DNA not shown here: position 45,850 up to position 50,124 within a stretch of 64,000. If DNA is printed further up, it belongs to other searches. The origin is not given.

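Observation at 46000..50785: Pls/PosA-architecture synthetase in an operon with its own PPTase: candidate cationic homo-poly-amino-acid synthetase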

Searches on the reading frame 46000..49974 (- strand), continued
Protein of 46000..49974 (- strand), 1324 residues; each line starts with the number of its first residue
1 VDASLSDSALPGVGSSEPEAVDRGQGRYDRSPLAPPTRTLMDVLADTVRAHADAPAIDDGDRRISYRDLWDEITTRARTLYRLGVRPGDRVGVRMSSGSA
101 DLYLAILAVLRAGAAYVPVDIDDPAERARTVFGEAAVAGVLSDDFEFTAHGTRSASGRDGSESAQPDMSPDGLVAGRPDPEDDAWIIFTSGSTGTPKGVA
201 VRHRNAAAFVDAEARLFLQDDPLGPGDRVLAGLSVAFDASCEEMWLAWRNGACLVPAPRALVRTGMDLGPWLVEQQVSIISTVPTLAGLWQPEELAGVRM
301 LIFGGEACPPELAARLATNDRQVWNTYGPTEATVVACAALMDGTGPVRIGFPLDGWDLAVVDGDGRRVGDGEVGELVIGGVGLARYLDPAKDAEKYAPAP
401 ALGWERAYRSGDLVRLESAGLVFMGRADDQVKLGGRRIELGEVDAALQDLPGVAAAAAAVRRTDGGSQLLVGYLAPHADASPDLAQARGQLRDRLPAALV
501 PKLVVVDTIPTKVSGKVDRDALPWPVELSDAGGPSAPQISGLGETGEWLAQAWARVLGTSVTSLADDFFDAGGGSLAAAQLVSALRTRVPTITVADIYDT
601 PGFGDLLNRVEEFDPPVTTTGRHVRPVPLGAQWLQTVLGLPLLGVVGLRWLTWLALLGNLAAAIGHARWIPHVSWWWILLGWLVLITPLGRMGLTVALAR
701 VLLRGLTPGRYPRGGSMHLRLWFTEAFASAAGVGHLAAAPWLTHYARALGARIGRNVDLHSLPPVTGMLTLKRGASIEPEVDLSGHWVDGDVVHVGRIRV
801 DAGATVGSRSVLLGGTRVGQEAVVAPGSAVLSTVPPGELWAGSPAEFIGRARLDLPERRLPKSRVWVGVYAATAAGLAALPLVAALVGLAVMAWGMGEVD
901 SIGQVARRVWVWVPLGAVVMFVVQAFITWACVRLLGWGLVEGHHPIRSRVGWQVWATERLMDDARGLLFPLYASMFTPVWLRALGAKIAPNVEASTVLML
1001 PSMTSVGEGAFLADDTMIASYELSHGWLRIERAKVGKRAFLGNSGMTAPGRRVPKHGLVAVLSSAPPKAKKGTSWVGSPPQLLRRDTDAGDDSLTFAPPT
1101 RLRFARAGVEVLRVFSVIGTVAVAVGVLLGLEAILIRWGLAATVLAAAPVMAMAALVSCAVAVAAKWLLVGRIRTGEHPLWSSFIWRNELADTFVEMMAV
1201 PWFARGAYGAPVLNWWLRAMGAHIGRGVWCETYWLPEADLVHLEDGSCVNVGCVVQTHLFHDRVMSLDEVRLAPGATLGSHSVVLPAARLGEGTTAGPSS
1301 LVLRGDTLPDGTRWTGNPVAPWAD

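Call 15: search_solved_structures(query=window:46000-49974:-, max_evalue=1e-10, show_alignments=3)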
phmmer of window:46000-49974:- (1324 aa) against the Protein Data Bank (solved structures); distinct sequences matched with E-value up to 1e-10: 118 (the best 60 are shown).
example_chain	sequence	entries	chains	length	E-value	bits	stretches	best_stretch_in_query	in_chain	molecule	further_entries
7wew_A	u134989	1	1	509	9.1e-181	606.5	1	22-526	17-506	Epsilon-poly-L-lysine synthase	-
6mfz_A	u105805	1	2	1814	3.2e-122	412.5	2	32-594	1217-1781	Linear gramicidin synthase subunit A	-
9be3_A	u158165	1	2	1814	3.3e-122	412.5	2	32-594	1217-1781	Linear gramicidin synthase subunit A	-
9meh_A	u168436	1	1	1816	3.3e-122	412.5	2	32-594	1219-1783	Linear gramicidin synthase subunit A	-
9be4_A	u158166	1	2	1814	1.3e-121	410.5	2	32-594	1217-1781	Linear gramicidin synthase subunit A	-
6mfy_A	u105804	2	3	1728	1.3e-114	387.2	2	32-525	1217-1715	Linear gramicidin synthase subunit A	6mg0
8xjz_C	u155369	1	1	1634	1.6e-100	340.6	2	34-582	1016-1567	Peptide synthetase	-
5u89_A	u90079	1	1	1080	2.3e-71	244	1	51-617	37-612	Amino acid adenylation domain protein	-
9bfd_A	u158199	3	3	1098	4.1e-68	233.2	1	39-601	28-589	Tyrocidine synthase 1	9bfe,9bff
6ea3_B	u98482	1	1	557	1.1e-67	231.8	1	28-525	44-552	adenylation domain of Fuscachelin synthetase component H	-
8www_A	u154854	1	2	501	8e-64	219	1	42-526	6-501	Carrier domain-containing protein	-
8g95_A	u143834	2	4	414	2.1e-62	214.3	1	37-428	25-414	Dimodular nonribosomal peptide synthase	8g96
8jbr_A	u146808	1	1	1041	5.5e-62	212.9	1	40-607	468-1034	McyA protein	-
2vsq_A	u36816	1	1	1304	6.3e-62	212.7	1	36-589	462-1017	SURFACTIN SYNTHETASE SUBUNIT 3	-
8g97_A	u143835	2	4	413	8.2e-62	212.3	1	37-426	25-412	Dimodular nonribosomal peptide synthase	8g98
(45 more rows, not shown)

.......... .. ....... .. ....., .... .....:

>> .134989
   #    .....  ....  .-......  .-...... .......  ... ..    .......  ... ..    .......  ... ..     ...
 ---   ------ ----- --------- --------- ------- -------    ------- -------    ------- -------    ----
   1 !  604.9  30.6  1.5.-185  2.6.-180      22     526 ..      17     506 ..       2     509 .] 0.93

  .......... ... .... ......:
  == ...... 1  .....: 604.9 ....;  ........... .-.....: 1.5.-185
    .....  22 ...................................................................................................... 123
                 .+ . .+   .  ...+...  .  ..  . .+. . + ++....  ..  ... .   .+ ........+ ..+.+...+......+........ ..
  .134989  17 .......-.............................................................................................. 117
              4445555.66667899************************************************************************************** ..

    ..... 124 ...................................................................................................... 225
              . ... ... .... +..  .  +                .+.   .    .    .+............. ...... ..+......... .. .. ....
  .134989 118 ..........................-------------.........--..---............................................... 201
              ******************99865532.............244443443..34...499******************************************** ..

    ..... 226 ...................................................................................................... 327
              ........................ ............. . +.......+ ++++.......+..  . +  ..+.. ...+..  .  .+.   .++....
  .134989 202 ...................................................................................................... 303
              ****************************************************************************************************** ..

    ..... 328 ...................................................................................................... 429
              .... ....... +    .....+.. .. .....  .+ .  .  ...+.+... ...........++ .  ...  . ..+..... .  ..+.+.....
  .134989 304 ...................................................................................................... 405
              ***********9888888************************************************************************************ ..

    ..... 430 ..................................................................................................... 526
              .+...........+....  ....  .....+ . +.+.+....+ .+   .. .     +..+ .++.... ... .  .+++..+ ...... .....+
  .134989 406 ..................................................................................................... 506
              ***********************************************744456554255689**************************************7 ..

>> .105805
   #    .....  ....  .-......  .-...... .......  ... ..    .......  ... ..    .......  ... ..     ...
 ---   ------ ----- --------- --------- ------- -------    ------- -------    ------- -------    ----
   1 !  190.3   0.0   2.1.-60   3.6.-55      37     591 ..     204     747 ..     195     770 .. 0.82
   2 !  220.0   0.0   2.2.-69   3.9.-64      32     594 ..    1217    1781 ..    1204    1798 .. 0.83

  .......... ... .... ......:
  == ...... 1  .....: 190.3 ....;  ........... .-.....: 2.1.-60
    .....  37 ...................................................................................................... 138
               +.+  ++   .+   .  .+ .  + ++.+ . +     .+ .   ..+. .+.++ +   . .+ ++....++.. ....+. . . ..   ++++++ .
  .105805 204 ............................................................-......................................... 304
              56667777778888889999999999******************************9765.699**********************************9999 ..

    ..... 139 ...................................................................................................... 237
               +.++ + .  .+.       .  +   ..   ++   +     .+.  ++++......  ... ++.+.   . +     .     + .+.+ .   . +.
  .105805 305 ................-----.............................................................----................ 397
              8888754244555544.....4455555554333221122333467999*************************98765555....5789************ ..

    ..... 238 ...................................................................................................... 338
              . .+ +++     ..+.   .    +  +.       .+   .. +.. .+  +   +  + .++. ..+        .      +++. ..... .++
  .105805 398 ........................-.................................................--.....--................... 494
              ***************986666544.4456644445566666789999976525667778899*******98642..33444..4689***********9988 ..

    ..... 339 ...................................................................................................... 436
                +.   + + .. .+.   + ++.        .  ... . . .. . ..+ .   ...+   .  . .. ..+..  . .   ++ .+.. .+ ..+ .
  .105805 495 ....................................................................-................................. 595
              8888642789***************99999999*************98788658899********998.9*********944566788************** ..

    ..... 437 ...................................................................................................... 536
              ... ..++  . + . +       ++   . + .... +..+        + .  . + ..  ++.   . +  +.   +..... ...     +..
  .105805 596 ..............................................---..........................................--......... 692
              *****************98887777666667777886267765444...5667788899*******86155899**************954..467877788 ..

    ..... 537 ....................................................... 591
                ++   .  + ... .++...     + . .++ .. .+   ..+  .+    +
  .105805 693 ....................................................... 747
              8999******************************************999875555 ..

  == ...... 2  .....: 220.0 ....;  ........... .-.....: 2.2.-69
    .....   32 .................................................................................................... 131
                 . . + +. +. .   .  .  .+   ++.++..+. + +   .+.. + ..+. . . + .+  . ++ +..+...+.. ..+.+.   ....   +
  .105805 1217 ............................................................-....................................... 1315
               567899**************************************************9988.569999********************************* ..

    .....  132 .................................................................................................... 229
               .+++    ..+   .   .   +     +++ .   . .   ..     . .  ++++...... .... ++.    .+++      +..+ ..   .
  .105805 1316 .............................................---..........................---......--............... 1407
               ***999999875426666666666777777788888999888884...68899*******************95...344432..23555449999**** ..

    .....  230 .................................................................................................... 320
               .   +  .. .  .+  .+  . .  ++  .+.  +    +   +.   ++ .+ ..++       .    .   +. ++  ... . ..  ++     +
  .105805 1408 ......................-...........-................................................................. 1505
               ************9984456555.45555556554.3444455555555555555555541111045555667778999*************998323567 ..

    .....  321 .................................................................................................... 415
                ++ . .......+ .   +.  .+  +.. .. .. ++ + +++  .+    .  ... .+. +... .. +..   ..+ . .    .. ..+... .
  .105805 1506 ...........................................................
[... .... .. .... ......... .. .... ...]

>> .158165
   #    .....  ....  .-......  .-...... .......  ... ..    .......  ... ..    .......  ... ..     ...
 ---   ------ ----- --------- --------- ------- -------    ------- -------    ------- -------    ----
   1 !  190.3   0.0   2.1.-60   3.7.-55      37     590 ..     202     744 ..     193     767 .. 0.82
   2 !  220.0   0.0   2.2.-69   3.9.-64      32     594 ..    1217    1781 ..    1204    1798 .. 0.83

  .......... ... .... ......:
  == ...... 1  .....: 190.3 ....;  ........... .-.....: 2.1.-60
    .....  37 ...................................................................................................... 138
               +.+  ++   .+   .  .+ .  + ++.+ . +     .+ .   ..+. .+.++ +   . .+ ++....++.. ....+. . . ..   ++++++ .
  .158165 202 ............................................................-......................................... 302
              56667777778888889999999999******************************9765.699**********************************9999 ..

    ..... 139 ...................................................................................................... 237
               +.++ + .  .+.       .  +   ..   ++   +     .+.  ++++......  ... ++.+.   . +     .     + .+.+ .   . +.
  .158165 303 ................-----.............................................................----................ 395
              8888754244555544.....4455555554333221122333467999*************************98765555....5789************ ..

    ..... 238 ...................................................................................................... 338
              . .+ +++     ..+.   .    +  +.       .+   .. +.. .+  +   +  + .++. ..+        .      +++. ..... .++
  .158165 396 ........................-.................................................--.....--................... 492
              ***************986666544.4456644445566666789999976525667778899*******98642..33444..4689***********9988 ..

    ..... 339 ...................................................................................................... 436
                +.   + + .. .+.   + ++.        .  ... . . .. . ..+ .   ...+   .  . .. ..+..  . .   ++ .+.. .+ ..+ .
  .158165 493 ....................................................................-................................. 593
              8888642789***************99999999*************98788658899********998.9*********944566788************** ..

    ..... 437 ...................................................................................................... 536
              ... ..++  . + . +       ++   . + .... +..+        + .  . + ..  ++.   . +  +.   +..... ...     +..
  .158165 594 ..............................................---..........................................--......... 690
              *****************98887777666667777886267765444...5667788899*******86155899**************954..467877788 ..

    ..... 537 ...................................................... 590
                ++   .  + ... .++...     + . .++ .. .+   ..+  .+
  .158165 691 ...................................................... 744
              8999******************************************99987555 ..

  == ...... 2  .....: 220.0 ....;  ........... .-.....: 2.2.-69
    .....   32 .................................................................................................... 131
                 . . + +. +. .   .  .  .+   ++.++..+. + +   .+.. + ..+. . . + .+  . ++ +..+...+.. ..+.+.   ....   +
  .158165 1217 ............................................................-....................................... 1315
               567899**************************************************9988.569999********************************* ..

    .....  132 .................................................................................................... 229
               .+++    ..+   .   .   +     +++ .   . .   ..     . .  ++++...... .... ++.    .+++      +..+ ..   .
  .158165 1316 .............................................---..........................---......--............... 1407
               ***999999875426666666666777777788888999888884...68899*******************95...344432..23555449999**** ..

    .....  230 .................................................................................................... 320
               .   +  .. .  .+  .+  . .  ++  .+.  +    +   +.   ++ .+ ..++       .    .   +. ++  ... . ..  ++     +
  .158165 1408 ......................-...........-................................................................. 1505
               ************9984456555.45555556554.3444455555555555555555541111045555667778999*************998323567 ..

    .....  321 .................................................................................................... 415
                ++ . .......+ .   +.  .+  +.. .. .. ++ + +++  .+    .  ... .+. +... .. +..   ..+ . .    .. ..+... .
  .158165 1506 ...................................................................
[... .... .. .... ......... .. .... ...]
